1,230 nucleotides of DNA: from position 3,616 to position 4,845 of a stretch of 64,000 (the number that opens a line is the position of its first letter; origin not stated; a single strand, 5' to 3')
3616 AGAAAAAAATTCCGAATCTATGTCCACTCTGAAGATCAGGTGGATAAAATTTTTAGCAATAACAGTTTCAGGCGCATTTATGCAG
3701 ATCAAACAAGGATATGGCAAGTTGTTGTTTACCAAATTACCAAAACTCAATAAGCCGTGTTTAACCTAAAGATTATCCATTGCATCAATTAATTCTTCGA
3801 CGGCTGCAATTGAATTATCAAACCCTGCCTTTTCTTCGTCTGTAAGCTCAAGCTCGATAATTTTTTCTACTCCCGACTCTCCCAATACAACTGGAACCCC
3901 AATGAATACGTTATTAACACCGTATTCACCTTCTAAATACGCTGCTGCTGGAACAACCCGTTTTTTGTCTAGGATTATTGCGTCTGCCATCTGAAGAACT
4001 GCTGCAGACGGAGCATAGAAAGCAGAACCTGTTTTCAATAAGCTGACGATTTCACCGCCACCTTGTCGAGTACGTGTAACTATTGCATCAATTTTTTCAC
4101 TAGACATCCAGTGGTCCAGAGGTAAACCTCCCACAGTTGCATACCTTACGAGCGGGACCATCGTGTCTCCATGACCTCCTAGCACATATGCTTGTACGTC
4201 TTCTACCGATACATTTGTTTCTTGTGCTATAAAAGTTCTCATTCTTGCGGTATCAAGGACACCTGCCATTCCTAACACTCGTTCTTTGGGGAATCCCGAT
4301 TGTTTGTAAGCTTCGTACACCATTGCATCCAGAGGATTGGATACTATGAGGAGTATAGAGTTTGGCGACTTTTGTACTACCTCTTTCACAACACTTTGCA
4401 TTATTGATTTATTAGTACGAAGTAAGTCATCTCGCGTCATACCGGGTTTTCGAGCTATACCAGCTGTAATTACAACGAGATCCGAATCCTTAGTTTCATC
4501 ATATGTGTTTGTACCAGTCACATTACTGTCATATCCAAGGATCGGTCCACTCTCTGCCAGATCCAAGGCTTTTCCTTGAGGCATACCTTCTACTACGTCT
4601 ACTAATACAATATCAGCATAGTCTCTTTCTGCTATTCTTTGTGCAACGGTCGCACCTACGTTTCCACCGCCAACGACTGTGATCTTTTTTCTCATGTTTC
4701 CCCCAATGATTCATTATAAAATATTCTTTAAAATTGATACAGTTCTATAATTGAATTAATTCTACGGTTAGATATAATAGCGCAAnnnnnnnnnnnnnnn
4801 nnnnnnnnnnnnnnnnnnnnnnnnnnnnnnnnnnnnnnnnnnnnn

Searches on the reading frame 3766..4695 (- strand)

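Call 26: search_protein_families(library=pfam, proteins=[window:3766-4695:-], max_evalue=0.00001)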
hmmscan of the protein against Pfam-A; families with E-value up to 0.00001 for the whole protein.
window:3766-4695:- (309 aa): 2 families
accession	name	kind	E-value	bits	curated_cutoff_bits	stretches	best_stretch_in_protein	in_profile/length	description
PF00056.29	Ldh_1_N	-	1.1e-41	142.6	27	1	4-142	2-141/141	lactate/malate dehydrogenase, NAD binding domain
PF02866.23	Ldh_1_C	-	4e-36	125.1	22.6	1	147-303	3-167/174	lactate/malate dehydrogenase, alpha/beta C-terminal domain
